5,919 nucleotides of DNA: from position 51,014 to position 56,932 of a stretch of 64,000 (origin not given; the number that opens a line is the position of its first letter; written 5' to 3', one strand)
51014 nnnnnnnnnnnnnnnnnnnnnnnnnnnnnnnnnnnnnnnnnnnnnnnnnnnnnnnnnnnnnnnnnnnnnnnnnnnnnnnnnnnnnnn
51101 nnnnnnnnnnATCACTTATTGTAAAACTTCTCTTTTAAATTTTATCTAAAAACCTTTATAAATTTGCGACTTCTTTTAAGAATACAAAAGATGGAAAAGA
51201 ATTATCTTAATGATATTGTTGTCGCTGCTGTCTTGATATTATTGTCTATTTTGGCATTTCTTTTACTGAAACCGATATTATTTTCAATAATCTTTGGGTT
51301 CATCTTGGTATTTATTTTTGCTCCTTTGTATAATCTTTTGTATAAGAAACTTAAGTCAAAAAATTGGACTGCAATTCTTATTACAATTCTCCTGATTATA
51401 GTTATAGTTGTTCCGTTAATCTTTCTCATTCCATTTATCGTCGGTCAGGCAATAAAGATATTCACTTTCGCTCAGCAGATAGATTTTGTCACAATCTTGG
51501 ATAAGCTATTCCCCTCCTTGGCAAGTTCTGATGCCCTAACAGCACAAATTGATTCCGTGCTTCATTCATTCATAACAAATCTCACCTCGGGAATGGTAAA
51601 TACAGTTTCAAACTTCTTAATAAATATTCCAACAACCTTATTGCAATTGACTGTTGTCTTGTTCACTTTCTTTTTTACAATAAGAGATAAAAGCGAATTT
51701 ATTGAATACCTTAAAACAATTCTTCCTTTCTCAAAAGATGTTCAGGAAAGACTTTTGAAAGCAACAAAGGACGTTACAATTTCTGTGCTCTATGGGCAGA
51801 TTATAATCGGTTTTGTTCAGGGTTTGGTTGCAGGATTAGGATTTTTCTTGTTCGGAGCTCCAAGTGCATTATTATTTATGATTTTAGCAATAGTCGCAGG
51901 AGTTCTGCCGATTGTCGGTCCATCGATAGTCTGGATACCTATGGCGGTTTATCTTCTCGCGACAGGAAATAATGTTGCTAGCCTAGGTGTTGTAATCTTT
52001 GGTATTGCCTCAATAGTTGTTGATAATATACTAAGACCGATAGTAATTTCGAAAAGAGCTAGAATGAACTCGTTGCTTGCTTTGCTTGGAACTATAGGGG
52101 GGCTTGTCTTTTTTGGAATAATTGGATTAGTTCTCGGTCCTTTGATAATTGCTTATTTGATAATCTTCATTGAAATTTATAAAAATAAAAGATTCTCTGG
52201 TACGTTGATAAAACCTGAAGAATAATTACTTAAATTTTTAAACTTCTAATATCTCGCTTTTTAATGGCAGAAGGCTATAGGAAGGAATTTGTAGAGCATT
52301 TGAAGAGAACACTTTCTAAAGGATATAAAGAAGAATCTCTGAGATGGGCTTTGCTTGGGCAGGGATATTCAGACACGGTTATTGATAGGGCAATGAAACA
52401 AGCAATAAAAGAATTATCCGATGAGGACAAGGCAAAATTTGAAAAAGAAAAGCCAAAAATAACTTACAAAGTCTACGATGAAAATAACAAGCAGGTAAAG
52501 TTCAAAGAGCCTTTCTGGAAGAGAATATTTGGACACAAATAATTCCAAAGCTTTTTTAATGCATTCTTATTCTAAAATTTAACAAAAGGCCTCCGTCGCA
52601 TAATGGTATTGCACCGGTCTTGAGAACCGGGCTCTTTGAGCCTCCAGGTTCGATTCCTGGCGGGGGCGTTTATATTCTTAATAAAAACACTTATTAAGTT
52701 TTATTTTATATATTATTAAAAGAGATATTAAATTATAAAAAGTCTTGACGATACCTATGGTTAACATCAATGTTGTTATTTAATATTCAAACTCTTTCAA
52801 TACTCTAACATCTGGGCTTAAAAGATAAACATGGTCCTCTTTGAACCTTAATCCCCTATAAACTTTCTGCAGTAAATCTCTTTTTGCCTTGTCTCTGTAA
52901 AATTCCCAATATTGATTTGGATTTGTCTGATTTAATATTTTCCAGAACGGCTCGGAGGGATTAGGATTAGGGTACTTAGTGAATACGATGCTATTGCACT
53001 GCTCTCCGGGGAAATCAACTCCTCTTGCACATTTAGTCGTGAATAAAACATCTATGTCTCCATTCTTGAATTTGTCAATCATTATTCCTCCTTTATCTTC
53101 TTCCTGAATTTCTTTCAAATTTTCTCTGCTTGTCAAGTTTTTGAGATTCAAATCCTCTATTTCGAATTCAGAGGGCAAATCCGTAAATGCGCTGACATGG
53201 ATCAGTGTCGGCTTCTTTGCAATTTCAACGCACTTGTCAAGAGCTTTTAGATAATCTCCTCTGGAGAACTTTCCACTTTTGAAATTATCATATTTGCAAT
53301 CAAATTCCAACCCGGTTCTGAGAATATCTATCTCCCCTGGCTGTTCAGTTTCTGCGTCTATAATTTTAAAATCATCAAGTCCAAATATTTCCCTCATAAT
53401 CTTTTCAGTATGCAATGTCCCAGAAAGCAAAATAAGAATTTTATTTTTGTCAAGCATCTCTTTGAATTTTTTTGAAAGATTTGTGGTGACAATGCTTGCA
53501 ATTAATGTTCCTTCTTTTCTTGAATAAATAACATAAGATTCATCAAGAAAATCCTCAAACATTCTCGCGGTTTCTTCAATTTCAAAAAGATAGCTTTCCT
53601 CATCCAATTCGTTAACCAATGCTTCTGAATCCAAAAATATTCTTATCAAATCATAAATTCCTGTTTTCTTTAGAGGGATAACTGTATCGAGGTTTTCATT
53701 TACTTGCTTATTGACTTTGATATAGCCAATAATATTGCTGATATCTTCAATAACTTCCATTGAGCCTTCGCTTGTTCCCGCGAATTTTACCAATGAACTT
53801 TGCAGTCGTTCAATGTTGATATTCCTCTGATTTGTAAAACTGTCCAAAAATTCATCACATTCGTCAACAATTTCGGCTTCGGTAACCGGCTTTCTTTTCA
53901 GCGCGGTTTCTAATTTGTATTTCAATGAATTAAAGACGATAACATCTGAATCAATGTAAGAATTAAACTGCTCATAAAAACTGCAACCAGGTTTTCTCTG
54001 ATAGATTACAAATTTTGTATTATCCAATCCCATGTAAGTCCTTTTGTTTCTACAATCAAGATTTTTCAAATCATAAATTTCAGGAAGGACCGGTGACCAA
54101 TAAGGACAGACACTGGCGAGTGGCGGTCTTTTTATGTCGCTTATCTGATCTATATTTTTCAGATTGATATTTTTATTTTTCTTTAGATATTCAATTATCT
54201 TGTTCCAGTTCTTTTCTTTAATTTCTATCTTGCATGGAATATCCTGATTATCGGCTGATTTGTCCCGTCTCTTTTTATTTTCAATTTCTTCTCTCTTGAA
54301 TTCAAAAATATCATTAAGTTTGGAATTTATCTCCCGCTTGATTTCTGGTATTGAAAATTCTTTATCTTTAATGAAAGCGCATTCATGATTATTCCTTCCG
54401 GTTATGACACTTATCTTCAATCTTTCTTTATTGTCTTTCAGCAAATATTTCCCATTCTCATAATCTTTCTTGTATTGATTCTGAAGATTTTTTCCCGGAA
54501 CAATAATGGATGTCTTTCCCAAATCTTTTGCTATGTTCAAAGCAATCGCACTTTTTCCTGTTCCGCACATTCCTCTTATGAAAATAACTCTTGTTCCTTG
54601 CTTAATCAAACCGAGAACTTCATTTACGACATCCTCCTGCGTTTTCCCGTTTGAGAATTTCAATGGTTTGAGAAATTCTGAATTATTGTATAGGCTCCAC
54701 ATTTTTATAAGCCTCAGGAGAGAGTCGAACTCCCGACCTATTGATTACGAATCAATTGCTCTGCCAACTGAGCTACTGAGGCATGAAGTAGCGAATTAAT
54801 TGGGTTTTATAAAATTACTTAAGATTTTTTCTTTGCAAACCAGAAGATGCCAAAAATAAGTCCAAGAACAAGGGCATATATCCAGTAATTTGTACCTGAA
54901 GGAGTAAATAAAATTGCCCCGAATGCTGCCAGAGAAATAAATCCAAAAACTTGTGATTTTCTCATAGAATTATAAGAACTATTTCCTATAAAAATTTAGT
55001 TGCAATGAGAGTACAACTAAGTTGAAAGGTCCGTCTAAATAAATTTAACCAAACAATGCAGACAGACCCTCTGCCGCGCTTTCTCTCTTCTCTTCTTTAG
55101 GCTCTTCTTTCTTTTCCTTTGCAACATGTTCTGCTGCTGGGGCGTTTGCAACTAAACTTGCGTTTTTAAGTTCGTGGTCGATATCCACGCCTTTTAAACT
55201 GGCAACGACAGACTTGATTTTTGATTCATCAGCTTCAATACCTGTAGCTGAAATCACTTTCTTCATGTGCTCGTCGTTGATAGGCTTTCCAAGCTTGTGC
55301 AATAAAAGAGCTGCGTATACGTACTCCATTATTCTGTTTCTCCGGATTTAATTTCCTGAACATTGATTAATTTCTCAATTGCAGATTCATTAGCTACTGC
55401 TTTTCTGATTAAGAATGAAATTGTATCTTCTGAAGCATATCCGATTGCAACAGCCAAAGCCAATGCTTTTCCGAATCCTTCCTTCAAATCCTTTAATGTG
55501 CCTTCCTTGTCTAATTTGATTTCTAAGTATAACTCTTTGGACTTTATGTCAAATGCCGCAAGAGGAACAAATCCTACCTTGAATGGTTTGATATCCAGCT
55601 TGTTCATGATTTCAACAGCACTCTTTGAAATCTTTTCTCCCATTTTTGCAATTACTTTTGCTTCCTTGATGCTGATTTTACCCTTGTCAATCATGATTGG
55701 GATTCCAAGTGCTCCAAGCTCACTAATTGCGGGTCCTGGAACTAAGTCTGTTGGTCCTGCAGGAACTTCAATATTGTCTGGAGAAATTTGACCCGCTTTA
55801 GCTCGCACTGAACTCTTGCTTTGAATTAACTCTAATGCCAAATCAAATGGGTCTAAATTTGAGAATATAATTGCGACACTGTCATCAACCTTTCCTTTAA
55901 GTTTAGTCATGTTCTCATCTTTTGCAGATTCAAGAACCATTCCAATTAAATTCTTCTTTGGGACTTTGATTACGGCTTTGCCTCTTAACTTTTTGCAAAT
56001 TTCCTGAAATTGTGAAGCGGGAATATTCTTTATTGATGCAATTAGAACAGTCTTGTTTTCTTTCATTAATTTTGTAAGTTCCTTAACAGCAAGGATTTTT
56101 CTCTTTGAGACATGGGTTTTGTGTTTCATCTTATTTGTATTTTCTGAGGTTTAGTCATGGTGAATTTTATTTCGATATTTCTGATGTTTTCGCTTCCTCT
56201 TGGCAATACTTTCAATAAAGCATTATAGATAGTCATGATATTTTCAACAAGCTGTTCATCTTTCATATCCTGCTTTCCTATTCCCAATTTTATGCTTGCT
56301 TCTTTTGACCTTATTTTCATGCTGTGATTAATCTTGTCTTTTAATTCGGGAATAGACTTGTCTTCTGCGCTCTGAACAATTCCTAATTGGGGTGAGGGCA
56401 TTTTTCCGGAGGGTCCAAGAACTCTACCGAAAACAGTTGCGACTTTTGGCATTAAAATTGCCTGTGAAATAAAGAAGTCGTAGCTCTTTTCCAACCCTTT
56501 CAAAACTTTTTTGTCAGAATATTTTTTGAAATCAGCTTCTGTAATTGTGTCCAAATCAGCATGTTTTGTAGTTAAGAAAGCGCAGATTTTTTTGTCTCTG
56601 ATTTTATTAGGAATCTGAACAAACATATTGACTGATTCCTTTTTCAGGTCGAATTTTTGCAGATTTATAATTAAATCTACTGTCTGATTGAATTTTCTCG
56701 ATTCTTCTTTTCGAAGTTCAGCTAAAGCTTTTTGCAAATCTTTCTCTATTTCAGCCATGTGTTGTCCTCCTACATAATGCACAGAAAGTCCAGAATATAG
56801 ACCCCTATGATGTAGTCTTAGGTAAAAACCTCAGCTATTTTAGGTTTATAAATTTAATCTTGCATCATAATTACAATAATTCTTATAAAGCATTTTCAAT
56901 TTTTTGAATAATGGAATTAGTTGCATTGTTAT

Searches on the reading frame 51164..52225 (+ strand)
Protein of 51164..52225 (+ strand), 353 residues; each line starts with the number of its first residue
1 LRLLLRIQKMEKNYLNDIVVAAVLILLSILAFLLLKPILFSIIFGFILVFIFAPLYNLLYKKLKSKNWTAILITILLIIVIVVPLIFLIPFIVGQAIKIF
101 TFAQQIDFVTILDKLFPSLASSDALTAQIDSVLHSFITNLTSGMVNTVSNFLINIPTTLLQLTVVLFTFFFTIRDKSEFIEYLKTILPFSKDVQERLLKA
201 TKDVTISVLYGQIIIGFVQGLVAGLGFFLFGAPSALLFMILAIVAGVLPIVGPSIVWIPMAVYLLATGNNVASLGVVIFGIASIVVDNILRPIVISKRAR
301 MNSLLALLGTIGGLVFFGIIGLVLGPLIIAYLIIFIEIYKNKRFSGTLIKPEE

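Call 26: search_protein_families(library=pfam, proteins=[window:51164-52225:+], max_evalue=0.001)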
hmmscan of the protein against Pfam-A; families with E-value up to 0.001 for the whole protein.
window:51164-52225:+ (353 aa): 1 family
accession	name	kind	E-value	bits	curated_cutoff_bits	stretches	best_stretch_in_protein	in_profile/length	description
PF01594.21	AI-2E_transport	-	1.9e-46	159.2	34.3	1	23-339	5-326/327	AI-2E family transporter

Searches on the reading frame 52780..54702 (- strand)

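Call 26: search_protein_families(library=pfam, proteins=[window:52780-54702:-], max_evalue=0.001)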
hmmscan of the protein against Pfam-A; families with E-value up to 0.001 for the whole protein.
window:52780-54702:- (640 aa): 4 families
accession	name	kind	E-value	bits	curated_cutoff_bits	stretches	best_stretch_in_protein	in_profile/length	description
PF13307.12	Helicase_C_2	-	1.8e-10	41.5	25.3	1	530-636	42-156/170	Helicase C-terminal domain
PF04851.21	ResIII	-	4.4e-06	27.1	22.5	1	20-176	6-153/164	Type III restriction enzyme, res subunit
PF09848.15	SLFN-g3_helicase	-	0.00014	21.7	24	1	38-105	2-55/354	Schlafen group 3, DNA/RNA helicase domain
PF06068.19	TIP49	-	0.00025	20.8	23.8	1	31-64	41-77/347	TIP49 P-loop domain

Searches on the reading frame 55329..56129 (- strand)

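Call 26: search_protein_families(library=pfam, proteins=[window:55329-56129:-], max_evalue=0.001)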
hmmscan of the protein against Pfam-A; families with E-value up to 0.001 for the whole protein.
window:55329-56129:- (266 aa): 2 families
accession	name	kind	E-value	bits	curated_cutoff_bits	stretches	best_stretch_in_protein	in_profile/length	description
PF17777.6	RL10P_insert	-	6.8e-18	64.8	29.1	1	110-180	1-71/71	Insertion domain in 60S ribosomal protein L10P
PF00466.25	Ribosomal_L10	-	1.3e-16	61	22.8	1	8-99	3-93/100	Ribosomal protein L10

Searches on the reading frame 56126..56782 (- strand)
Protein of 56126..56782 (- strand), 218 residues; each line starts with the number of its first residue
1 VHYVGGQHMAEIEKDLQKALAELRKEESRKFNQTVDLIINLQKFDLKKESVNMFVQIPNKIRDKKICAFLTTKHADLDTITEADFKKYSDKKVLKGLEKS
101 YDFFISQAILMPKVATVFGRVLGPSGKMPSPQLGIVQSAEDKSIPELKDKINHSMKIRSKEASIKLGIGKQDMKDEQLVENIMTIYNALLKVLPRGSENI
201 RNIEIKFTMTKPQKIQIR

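Call 26: search_protein_families(library=pfam, proteins=[window:56126-56782:-], max_evalue=0.001)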
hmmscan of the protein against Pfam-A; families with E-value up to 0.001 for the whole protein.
window:56126-56782:- (218 aa): 1 family
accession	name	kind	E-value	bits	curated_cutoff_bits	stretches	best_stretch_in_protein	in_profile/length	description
PF00687.26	Ribosomal_L1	-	2.1e-33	116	32.2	1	23-210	1-197/198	Ribosomal protein L1p/L10e family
